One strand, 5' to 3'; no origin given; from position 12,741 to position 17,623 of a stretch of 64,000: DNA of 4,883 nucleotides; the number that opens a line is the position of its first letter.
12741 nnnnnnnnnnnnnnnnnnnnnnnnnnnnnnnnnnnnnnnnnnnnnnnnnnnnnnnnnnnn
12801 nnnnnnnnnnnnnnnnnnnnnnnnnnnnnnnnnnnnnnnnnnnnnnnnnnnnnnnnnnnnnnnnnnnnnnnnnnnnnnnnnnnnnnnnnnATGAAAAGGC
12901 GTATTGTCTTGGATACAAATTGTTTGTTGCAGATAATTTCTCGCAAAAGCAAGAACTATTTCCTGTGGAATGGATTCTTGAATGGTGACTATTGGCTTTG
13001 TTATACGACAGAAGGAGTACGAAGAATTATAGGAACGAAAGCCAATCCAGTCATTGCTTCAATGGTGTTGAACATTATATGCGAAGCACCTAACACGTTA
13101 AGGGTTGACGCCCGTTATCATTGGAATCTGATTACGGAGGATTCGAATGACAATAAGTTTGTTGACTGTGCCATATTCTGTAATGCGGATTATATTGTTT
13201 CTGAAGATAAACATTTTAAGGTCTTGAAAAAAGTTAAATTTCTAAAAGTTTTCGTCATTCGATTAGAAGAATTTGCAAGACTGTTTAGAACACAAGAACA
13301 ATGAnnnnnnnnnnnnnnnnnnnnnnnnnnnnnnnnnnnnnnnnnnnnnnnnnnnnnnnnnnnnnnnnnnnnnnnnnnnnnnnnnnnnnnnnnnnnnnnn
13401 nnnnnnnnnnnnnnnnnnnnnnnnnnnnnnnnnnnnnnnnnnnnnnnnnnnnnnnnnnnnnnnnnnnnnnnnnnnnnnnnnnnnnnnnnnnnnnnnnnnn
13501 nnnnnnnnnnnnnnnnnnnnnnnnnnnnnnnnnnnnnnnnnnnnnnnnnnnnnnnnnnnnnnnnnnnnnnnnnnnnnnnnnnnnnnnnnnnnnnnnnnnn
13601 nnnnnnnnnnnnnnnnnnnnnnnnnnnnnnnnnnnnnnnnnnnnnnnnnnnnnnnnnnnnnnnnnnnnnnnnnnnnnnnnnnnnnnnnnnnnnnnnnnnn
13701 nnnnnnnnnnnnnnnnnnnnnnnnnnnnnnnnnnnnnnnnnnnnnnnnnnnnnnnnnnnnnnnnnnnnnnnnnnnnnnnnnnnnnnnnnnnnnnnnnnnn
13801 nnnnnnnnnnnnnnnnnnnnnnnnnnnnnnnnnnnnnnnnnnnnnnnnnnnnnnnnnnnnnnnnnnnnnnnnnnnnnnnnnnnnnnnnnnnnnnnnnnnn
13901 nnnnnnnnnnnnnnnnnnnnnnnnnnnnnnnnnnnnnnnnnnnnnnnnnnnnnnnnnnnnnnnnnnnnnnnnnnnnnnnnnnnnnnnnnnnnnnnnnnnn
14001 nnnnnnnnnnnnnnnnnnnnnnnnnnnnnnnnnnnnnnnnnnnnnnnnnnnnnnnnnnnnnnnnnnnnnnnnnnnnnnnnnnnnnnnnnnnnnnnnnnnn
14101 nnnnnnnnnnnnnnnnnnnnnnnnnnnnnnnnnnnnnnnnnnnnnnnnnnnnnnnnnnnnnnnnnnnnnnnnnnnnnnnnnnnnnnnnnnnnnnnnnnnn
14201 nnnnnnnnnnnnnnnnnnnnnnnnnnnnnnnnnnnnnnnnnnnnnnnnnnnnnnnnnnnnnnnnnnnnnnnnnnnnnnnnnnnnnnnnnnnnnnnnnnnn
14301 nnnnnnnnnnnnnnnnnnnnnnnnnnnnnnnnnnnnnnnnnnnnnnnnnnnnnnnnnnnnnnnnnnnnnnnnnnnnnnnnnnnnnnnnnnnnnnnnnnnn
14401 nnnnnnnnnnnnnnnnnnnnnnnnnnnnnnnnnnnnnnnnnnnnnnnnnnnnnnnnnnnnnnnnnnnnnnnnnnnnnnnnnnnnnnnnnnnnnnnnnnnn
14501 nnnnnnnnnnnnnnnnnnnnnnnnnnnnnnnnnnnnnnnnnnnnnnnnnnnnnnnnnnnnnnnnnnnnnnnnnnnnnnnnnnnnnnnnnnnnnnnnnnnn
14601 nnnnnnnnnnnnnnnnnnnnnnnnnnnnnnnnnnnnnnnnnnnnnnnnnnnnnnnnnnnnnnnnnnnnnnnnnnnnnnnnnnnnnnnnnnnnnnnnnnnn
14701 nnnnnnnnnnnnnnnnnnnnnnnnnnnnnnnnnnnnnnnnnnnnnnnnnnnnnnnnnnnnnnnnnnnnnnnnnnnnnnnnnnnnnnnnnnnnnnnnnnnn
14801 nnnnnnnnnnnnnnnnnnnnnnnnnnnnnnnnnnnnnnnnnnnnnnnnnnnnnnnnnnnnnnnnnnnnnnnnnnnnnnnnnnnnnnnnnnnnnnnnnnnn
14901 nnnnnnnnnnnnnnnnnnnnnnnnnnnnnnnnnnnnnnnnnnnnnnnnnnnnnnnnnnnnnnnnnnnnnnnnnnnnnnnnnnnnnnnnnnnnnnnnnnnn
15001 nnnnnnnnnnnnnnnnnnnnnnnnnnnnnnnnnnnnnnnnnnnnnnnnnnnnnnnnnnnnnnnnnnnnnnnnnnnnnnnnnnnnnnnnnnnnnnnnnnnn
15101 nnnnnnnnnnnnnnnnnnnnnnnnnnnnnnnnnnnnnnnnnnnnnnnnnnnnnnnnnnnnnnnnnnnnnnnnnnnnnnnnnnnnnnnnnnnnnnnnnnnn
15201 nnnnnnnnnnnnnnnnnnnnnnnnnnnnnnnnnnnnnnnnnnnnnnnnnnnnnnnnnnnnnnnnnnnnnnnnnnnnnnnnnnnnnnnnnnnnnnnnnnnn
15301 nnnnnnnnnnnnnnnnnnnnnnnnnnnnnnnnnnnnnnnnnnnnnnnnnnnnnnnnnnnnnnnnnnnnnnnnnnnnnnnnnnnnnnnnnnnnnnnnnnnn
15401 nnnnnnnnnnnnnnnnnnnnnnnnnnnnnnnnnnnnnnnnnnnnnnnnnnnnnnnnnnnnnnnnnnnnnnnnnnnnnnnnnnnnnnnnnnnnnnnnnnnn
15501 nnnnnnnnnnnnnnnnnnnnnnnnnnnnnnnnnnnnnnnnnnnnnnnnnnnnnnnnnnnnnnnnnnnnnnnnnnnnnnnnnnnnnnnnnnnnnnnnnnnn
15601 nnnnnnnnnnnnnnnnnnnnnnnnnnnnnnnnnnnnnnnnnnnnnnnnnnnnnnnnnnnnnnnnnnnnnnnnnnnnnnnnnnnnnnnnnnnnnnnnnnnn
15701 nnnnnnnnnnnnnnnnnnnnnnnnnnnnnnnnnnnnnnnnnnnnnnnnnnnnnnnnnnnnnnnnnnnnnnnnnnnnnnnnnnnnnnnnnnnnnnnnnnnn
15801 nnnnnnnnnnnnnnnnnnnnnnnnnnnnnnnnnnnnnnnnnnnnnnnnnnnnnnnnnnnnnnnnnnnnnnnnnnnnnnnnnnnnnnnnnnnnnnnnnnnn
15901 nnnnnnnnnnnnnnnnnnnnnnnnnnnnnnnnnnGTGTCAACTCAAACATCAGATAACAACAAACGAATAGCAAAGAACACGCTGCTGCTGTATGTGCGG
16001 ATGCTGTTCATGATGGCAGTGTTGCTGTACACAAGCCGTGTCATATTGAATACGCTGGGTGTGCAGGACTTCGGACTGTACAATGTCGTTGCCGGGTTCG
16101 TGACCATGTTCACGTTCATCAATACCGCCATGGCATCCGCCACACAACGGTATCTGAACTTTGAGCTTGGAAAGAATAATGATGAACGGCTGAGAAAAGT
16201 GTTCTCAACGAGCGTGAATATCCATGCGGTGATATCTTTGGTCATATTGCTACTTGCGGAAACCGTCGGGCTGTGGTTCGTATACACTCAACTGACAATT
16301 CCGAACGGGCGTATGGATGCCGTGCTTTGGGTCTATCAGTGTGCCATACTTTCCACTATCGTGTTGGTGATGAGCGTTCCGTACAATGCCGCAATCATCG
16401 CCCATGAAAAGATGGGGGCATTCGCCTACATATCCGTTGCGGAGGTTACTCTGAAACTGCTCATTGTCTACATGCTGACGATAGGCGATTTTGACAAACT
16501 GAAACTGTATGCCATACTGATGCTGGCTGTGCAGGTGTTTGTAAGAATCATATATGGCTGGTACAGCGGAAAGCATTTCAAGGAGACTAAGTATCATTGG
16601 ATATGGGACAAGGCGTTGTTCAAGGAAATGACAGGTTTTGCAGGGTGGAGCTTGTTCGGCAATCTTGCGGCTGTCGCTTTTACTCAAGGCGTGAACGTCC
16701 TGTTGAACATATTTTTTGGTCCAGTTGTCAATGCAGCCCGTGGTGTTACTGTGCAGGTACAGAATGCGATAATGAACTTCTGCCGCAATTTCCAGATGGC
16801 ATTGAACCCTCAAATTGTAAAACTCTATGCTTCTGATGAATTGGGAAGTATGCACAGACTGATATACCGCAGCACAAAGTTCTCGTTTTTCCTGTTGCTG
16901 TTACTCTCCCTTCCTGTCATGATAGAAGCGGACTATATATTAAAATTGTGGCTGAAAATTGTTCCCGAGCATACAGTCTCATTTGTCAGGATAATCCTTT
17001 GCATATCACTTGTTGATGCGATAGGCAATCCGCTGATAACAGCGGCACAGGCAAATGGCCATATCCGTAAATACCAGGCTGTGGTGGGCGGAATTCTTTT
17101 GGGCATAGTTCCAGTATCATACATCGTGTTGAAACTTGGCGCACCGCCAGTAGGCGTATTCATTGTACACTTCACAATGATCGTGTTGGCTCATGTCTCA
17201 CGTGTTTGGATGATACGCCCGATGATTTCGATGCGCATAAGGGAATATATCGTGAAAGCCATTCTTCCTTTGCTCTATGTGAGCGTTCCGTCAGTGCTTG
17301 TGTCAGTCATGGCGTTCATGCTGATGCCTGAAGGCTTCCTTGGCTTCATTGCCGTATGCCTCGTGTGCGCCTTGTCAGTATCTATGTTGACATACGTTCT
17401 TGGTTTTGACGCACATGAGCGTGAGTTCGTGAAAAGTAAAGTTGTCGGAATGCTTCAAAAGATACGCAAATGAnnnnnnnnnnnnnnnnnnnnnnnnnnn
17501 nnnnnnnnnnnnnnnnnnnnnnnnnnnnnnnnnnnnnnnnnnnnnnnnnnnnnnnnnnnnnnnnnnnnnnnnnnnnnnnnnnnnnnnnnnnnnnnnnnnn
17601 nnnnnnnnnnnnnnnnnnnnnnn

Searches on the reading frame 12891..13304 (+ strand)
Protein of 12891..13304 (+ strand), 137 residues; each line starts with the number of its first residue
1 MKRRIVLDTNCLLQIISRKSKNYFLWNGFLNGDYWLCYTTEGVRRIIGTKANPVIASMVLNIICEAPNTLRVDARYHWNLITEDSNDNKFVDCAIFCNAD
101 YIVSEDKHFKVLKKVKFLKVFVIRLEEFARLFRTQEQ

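Call 8: search_protein_families(library=pfam, proteins=[window:12891-13304:+], max_evalue=0.01)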
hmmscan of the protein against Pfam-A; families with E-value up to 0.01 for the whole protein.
window:12891-13304:+ (137 aa): 1 family
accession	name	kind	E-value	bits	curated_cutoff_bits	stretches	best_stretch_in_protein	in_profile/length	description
PF13470.12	PIN_3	-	6.4e-10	40.3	27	1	4-108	1-115/115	PIN domain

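Call 9: search_protein_families(library=padloc, proteins=[window:12891-13304:+], max_evalue=0.01)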
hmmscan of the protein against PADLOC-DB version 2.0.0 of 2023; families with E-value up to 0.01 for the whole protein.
window:12891-13304:+ (137 aa): 0 families

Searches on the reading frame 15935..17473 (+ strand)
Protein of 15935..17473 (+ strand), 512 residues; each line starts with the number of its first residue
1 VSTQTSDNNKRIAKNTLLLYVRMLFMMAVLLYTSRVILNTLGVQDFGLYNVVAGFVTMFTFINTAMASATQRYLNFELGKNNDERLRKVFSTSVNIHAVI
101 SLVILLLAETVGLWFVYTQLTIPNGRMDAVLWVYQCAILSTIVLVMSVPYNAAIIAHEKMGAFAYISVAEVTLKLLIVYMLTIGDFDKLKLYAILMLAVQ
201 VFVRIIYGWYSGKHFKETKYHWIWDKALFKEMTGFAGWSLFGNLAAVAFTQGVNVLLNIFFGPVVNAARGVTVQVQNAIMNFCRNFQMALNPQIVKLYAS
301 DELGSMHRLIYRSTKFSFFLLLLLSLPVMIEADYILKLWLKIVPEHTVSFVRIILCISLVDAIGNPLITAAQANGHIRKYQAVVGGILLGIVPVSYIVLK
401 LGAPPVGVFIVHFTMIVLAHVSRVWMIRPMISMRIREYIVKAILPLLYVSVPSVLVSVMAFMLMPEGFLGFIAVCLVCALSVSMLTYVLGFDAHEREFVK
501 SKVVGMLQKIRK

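Call 8: search_protein_families(library=pfam, proteins=[window:15935-17473:+], max_evalue=0.01)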
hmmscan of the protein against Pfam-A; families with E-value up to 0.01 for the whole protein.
window:15935-17473:+ (512 aa): 0 families

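Call 59: search_protein_families(library=ncbifam, proteins=[window:15935-17473:+], max_evalue=0.001)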
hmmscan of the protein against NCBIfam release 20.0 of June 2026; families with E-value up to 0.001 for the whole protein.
window:15935-17473:+ (512 aa): 1 family
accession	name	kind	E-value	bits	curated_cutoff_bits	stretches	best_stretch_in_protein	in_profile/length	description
NF041503.1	WZX_like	subfamily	0.00013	21.2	300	1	45-406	46-404/429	O-unit flippase-like protein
